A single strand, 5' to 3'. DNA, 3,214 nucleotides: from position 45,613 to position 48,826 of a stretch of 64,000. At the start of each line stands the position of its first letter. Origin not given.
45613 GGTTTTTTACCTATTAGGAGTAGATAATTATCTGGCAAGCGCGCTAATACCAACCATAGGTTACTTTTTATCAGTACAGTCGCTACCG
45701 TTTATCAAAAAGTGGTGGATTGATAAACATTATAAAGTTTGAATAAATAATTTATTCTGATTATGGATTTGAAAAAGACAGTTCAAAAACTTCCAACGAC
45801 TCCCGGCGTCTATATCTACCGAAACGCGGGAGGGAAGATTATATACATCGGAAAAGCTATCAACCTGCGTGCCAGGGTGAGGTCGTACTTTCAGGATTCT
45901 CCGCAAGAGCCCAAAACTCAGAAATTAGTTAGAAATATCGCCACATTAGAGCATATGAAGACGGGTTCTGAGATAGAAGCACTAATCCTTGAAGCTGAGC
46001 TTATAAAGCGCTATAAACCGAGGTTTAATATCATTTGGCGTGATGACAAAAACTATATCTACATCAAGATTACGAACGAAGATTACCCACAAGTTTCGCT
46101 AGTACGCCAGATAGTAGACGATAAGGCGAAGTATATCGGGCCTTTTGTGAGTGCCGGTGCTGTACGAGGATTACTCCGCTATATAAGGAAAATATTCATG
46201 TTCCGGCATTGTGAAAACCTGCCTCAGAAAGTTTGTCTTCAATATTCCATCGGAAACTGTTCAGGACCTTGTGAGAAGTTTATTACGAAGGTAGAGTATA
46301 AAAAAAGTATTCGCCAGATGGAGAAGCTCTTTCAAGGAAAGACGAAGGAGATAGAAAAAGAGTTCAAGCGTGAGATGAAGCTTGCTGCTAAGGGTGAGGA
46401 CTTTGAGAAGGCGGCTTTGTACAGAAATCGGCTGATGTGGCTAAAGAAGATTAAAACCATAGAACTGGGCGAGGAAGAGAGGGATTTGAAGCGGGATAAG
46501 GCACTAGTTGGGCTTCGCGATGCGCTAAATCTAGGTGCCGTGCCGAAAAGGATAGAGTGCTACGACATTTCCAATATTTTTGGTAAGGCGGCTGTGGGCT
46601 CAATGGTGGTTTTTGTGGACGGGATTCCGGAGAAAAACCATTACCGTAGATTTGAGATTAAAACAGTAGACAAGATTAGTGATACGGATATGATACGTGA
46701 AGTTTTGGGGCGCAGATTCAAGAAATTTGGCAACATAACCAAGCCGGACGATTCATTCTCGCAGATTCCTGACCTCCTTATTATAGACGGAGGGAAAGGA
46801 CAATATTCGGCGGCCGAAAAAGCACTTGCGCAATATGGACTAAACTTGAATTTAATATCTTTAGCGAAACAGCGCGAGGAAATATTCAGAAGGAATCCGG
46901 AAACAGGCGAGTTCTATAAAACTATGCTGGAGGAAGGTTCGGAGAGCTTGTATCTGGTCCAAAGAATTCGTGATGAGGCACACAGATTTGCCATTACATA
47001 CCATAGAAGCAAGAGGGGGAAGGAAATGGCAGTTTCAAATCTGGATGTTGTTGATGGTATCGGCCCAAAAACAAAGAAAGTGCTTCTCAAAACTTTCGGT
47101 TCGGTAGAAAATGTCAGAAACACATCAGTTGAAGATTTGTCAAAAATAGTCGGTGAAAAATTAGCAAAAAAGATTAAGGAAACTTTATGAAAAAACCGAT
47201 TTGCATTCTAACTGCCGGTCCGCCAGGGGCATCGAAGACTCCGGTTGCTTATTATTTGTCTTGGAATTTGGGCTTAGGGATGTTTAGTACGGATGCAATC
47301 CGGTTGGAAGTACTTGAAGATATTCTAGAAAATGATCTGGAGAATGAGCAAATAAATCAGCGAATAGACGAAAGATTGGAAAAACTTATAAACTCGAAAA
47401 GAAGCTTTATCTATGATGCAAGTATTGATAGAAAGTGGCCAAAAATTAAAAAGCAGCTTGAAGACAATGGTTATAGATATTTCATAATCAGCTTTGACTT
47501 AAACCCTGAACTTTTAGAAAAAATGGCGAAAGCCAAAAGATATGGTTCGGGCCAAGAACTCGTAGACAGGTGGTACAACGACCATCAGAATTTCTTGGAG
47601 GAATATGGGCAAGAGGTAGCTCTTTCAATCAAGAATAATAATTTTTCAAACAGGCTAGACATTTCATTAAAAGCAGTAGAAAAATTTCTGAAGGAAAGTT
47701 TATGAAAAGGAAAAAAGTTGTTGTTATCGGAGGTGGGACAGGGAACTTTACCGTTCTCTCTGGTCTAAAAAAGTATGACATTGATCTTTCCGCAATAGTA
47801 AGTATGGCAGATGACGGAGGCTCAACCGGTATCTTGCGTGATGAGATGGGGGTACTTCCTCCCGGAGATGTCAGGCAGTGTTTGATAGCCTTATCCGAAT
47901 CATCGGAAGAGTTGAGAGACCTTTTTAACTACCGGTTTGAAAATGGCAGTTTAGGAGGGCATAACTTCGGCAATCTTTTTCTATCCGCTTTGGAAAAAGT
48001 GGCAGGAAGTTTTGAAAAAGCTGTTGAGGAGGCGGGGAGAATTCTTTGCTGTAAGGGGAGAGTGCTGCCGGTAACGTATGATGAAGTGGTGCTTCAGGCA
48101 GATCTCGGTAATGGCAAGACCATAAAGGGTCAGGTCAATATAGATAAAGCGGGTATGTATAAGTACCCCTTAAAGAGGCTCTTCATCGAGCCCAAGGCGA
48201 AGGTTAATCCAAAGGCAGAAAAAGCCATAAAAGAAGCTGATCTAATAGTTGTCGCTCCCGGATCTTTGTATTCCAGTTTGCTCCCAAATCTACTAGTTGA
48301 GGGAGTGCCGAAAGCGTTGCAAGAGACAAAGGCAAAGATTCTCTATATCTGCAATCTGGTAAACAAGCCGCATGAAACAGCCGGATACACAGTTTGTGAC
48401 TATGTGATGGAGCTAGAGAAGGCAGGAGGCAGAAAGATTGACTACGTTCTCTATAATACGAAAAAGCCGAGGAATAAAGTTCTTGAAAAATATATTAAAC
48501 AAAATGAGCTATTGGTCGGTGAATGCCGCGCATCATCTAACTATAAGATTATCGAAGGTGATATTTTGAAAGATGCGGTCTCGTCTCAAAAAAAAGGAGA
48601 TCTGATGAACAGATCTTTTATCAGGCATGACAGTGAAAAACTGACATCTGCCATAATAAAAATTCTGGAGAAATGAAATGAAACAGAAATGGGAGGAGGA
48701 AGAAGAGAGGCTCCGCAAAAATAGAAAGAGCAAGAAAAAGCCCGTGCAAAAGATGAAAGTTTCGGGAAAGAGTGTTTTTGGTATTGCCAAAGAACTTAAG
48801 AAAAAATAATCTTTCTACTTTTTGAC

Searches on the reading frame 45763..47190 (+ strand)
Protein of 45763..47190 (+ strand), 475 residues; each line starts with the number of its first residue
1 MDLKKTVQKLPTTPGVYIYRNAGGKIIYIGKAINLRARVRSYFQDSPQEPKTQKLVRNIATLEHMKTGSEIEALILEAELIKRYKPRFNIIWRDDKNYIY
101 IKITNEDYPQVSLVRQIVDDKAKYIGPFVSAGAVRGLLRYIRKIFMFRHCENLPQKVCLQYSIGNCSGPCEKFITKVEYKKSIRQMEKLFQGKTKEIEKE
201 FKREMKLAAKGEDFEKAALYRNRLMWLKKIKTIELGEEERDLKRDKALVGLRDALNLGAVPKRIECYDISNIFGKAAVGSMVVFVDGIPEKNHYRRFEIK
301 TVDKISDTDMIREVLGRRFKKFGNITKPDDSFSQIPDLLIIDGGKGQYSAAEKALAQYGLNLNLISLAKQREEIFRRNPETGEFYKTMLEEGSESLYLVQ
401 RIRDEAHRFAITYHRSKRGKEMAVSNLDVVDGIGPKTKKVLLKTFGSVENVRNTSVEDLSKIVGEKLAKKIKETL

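Call 90: search_protein_families(library=pfam, proteins=[window:45763-47190:+], max_evalue=0.0001)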
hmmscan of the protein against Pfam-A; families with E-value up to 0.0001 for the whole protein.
window:45763-47190:+ (475 aa): 5 families
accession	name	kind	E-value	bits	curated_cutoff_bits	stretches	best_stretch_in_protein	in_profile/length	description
PF08459.17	UvrC_RNaseH_dom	-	1.2e-49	168.6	22.3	1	253-411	2-159/159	UvrC RNAse H endonuclease domain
PF14520.12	HHH_5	-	7.5e-11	42.8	27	1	427-475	4-55/57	Helix-hairpin-helix domain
PF01541.30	GIY-YIG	-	3.2e-09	37.4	22.6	1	15-87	3-76/78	GIY-YIG catalytic domain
PF02151.25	UVR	-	3.4e-05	23.9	21.5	0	201-229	7-35/36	UvrB/uvrC motif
PF12826.13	HHH_2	-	5.1e-05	23.8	27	0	433-474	11-54/64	Helix-hairpin-helix motif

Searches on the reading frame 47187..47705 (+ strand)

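Call 90: search_protein_families(library=pfam, proteins=[window:47187-47705:+], max_evalue=0.0001)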
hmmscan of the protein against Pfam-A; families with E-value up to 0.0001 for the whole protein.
window:47187-47705:+ (172 aa): 1 family
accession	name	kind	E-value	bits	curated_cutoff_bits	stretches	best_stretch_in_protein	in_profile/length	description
PF13671.12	AAA_33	-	7.7e-05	23.5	27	0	7-118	2-119/143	AAA domain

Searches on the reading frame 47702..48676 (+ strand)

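Call 14: search_protein_families(library=pfam, proteins=[window:47702-48676:+])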
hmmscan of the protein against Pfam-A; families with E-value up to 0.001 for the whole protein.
window:47702-48676:+ (324 aa): 1 family
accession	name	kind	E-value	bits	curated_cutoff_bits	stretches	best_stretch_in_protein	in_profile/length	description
PF01933.23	CofD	-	4.3e-89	299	30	1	6-272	1-270/290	2-phospho-L-lactate transferase CofD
